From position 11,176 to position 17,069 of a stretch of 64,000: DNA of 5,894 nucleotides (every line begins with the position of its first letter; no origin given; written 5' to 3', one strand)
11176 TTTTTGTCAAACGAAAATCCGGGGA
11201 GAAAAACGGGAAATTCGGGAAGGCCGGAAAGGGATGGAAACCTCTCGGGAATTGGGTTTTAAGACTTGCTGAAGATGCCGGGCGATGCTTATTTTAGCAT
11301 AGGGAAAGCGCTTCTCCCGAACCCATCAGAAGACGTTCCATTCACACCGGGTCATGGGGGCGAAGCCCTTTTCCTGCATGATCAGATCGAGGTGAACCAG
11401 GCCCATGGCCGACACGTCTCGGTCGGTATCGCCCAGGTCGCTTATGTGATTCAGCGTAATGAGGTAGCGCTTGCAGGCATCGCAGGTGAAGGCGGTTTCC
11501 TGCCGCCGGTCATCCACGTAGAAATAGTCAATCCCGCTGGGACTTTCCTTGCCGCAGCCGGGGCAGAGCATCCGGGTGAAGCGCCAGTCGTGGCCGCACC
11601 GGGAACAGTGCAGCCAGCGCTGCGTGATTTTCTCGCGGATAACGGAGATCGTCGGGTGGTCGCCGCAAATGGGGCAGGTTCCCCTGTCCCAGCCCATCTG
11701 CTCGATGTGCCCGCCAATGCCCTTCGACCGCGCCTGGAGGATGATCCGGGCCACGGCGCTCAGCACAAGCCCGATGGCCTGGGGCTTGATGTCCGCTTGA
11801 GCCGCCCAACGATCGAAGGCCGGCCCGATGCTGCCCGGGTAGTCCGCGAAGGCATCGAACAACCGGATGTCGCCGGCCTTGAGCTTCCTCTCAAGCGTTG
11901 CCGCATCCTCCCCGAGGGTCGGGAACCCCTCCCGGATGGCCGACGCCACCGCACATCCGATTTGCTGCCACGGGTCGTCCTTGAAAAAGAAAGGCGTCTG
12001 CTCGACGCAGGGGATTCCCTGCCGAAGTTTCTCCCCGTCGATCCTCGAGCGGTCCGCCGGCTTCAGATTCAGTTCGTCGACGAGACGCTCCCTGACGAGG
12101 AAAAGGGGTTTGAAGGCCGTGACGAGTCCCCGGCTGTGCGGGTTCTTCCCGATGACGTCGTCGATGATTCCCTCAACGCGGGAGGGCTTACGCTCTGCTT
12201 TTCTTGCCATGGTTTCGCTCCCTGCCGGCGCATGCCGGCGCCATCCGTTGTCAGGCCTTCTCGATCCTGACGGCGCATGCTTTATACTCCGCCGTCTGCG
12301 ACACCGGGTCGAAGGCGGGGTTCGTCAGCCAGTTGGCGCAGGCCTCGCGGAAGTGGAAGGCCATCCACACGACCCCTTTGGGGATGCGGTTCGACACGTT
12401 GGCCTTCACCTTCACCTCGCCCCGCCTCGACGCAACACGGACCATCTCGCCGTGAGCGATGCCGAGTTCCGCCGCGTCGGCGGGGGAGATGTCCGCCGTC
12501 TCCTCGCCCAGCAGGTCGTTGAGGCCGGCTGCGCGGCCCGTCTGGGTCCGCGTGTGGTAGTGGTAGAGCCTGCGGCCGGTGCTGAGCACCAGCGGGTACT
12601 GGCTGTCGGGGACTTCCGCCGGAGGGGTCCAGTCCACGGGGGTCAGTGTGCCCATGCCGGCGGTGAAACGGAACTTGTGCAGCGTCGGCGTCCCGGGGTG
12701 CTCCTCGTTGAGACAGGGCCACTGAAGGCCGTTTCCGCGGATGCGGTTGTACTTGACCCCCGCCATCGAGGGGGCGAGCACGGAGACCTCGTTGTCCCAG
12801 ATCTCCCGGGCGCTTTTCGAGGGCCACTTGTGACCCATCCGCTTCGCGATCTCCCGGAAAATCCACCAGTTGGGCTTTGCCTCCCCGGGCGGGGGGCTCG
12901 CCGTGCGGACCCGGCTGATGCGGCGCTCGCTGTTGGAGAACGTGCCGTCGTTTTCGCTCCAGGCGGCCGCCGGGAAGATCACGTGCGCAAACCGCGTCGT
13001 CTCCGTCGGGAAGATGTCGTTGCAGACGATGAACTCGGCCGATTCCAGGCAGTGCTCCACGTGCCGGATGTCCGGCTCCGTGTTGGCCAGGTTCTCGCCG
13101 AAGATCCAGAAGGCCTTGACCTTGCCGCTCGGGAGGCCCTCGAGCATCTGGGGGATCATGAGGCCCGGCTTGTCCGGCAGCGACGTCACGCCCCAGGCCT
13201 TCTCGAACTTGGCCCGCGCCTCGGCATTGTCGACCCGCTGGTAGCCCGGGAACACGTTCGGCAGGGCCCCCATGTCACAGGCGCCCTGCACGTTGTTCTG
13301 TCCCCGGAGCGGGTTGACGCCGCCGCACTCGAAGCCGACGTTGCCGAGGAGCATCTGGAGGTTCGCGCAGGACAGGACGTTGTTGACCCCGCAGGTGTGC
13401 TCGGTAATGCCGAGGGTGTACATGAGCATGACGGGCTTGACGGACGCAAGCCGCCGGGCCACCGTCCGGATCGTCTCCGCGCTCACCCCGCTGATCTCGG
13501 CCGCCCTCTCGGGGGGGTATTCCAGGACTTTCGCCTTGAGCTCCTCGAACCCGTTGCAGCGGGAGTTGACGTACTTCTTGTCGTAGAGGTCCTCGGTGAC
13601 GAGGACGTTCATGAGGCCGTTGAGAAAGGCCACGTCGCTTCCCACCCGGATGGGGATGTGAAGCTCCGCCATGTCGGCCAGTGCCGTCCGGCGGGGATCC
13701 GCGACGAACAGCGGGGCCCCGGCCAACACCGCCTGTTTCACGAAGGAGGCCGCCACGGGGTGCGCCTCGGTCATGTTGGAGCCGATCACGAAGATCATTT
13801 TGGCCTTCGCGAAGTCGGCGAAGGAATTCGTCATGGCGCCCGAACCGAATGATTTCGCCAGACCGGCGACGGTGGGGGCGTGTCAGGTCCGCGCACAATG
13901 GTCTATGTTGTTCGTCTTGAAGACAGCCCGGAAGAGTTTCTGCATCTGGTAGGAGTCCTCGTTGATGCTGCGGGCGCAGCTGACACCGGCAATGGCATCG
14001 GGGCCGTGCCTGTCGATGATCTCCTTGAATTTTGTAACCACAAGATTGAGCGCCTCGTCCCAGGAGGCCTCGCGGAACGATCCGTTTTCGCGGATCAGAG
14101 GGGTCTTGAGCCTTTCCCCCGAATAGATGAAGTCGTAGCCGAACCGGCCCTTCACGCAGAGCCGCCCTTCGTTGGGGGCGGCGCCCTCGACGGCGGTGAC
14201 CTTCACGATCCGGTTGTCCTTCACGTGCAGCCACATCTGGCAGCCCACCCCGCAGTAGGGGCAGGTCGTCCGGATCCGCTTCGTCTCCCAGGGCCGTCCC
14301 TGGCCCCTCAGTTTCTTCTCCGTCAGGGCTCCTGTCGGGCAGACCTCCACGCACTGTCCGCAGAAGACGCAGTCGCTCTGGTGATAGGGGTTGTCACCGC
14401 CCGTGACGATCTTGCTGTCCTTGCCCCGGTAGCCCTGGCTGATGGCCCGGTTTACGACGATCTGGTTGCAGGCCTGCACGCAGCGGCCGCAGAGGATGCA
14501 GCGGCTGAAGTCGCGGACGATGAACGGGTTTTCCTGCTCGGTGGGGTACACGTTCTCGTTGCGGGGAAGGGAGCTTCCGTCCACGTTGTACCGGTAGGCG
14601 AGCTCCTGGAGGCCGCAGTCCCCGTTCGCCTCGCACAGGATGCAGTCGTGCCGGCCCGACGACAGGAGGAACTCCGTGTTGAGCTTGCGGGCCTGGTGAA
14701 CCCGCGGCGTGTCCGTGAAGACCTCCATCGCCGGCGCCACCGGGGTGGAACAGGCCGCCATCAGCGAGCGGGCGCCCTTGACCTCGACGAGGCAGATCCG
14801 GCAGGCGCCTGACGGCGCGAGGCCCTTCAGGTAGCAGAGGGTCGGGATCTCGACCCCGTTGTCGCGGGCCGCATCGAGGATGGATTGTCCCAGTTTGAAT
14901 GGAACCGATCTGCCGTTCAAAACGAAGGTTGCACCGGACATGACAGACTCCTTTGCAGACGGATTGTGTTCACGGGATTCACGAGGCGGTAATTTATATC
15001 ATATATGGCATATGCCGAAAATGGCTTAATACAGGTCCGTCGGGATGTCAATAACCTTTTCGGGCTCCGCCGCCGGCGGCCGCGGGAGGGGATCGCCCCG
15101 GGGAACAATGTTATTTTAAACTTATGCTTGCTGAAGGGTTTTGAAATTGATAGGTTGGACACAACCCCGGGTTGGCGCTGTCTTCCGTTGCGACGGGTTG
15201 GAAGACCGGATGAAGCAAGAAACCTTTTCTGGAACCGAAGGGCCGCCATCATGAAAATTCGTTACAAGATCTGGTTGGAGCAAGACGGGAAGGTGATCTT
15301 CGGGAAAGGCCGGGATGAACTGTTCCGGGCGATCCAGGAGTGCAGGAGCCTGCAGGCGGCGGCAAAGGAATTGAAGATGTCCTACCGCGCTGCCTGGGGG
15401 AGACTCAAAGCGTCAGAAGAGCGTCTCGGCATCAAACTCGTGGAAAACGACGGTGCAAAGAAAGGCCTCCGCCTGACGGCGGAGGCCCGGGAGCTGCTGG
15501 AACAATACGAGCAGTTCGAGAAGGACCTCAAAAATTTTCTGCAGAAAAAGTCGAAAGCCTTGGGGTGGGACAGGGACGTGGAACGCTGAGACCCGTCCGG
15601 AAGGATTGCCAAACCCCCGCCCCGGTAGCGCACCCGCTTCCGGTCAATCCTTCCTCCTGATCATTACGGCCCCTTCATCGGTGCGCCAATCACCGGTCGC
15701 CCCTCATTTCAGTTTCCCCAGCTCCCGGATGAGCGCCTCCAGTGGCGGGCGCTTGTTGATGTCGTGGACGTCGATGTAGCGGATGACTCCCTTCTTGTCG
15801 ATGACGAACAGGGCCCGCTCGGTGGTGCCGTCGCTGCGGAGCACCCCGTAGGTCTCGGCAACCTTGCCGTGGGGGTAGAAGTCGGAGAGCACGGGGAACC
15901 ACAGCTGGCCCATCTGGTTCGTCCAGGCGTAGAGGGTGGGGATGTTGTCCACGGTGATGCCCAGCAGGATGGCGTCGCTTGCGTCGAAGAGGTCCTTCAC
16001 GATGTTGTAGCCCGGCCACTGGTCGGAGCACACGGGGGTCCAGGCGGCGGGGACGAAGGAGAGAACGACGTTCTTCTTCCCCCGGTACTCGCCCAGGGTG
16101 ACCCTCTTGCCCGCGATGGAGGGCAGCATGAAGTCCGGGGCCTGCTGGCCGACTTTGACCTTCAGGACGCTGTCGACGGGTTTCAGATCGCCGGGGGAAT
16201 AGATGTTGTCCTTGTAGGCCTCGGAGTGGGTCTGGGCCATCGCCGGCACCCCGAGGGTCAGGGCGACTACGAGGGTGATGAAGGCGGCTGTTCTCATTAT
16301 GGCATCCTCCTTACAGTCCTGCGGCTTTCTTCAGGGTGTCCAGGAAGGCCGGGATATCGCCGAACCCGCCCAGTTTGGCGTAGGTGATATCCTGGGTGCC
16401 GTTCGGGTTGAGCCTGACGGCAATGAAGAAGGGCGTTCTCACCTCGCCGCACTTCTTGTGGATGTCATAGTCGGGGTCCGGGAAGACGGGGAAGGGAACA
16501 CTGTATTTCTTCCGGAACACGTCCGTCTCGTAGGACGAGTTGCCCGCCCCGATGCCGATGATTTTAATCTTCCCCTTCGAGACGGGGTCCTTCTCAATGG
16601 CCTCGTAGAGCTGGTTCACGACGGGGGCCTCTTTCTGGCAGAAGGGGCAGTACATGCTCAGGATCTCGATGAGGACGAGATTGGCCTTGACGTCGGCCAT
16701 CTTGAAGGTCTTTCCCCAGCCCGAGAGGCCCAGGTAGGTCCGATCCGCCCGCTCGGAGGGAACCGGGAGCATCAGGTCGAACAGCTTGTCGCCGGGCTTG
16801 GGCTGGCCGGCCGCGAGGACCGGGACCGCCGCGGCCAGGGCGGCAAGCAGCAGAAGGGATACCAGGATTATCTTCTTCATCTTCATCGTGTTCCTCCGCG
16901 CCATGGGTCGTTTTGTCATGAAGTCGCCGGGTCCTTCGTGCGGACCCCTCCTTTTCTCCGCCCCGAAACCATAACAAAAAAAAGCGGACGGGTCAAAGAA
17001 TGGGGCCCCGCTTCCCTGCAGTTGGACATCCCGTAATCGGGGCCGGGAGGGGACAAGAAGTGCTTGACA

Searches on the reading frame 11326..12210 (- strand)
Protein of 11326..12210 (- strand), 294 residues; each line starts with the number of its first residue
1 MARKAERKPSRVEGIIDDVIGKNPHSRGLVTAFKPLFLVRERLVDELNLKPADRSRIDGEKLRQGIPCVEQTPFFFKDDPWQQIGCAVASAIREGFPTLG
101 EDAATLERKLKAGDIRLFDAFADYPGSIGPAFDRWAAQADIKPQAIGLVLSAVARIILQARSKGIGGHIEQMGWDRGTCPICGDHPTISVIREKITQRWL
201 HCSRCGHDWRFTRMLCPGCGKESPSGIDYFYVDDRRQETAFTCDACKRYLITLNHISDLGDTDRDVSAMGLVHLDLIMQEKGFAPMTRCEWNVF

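Call 63: search_protein_families(library=pfam, max_evalue=0.01, proteins=[window:11326-12210:-])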
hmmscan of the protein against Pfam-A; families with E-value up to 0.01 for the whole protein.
window:11326-12210:- (294 aa): 5 families
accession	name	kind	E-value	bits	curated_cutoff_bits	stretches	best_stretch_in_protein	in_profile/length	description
PF24859.1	FdhE_central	-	1.3e-09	38.4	27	1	178-213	1-39/39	FdhE, central domain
PF12760.12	Zn_ribbon_IS1595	-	0.00019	21.8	25.4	0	168-207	9-45/46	Transposase zinc-ribbon domain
PF24860.1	FdhE_C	-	0.00079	20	27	1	216-284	3-74/82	FdhE, C-terminal domain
PF12773.13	DZR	-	0.0013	19.3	27.3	0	178-220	14-45/45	Double zinc ribbon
PF07282.18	Cas12f1-like_TNB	-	0.0068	17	26.3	0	178-208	30-49/60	Cas12f1-like, TNB domain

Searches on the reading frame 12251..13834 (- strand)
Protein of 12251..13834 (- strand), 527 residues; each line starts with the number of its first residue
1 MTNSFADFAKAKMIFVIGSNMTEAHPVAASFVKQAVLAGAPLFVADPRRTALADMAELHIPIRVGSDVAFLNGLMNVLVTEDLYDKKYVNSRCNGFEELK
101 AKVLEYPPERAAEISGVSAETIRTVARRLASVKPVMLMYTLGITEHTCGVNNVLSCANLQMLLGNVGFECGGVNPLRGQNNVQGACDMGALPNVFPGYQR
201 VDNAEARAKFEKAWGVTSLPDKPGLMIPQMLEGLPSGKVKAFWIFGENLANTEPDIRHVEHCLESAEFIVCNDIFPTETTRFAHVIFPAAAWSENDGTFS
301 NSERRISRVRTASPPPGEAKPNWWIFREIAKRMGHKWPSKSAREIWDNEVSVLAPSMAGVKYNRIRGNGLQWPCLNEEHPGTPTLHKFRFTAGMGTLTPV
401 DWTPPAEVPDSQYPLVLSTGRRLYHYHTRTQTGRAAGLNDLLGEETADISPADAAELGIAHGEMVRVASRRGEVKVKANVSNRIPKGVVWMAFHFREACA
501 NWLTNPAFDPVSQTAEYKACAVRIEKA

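Call 63: search_protein_families(library=pfam, max_evalue=0.01, proteins=[window:12251-13834:-])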
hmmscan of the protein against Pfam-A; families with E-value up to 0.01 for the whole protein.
window:12251-13834:- (527 aa): 2 families
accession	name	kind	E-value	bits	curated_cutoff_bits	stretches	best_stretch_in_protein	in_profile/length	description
PF00384.28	Molybdopterin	-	1.9e-51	175.6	24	1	1-332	98-353/353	Molybdopterin oxidoreductase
PF01568.27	Molydop_binding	-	2.9e-33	114.6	26.8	1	415-521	1-110/110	Molydopterin dinucleotide binding domain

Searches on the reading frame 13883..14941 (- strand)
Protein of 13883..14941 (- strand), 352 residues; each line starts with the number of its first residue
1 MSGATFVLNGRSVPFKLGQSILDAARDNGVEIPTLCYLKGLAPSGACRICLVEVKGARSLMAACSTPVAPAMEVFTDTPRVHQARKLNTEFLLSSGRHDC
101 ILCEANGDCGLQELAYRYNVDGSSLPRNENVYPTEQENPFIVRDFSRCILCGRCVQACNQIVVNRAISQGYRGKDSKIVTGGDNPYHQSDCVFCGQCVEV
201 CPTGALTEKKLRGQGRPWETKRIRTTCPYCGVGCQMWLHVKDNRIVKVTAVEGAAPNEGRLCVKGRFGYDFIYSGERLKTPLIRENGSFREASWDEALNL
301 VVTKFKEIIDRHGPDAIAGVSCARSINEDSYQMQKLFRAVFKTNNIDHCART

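Call 63: search_protein_families(library=pfam, max_evalue=0.01, proteins=[window:13883-14941:-])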
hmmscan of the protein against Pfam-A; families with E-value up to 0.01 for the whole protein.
window:13883-14941:- (352 aa): 20 families
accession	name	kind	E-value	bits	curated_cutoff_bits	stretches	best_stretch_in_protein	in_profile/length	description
PF04879.21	Molybdop_Fe4S4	-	8.5e-19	67.7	22.7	1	221-274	2-55/55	Molybdopterin oxidoreductase Fe4S4 domain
PF13510.11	Fer2_4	-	3.2e-17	62.8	22.8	1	5-78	5-81/82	2Fe-2S iron-sulfur cluster binding domain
PF00384.28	Molybdopterin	-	2.2e-16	60.3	24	1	277-351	1-80/353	Molybdopterin oxidoreductase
PF10588.14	NADH-G_4Fe-4S_3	-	3.9e-13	49.1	27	1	85-122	1-38/40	NADH-ubiquinone oxidoreductase-G iron-sulfur binding region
PF00037.32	Fer4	-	2.7e-11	43.2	21.1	2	187-207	4-24/24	4Fe-4S binding domain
PF12838.12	Fer4_7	-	1.4e-10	41.9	27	1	147-205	1-52/52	4Fe-4S dicluster domain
PF22117.2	Fer4_Nqo3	-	2.5e-10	40.8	27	1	139-207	2-67/67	NADH-quinone oxidoreductase subunit 3, ferredoxin-like domain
PF13187.11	Fer4_9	-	9.2e-10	38.8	27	2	147-205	1-51/52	4Fe-4S dicluster domain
PF13237.11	Fer4_10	-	5.4e-08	33.1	25.5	1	141-202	2-53/53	4Fe-4S dicluster domain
PF13183.11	Fer4_8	-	1e-06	29.6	27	1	146-204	3-67/68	4Fe-4S dicluster domain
PF14697.11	Fer4_21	-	1.8e-06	28.4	35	1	146-205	6-56/59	4Fe-4S dicluster domain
PF13484.11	Fer4_16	-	3.1e-06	28.3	30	1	191-212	2-21/66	4Fe-4S double cluster binding domain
PF12797.12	Fer4_2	-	7.8e-05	22.8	24.5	1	141-159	3-21/22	4Fe-4S binding domain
PF25160.1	LdpA_Fe-S-bd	-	8e-05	22.8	27.6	0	188-209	25-46/49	LdpA Fe-S cluster-binding domain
PF13459.11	Fer4_15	-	0.00021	22.3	22.4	0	144-164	4-24/66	4Fe-4S single cluster domain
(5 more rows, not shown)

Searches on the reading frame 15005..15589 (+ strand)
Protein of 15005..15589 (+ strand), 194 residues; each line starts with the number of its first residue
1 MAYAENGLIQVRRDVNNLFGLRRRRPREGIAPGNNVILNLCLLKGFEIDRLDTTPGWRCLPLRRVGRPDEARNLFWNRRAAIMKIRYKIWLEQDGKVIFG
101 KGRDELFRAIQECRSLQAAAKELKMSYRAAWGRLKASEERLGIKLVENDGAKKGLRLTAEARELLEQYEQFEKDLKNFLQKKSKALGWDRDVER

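Call 63: search_protein_families(library=pfam, max_evalue=0.01, proteins=[window:15005-15589:+])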
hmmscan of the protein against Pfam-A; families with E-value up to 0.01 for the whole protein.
window:15005-15589:+ (194 aa): 1 family
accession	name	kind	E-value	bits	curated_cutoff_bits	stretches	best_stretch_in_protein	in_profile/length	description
PF00126.33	HTH_1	-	3.4e-12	46.6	26.6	1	105-162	5-60/60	Bacterial regulatory helix-turn-helix protein, lysR family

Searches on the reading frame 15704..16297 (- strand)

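Call 63: search_protein_families(library=pfam, max_evalue=0.01, proteins=[window:15704-16297:-])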
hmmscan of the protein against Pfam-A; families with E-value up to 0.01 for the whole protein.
window:15704-16297:- (197 aa): 2 families
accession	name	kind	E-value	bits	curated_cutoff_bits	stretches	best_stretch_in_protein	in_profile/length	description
PF00578.27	AhpC-TSA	-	3.2e-33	114.8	26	1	49-175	1-124/124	AhpC/TSA family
PF08534.16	Redoxin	-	6.7e-22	78.3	26.6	1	48-189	1-147/148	Redoxin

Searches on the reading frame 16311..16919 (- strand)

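Call 63: search_protein_families(library=pfam, max_evalue=0.01, proteins=[window:16311-16919:-])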
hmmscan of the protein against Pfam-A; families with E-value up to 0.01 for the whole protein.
window:16311-16919:- (202 aa): 5 families
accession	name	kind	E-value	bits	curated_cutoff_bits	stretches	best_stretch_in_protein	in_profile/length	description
PF00578.27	AhpC-TSA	-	3e-09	37.3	26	1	68-163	14-104/124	AhpC/TSA family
PF08534.16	Redoxin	-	6.2e-06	26.5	26.6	1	69-168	18-122/148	Redoxin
PF13911.12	AhpC-TSA_2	-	6.1e-05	23.8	27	1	114-161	10-56/114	AhpC/TSA antioxidant enzyme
PF13905.12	Thioredoxin_8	-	0.0014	19.3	27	1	81-154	3-71/94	Thioredoxin-like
PF00085.26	Thioredoxin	-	0.0065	16.9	23.5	1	78-117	15-50/103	Thioredoxin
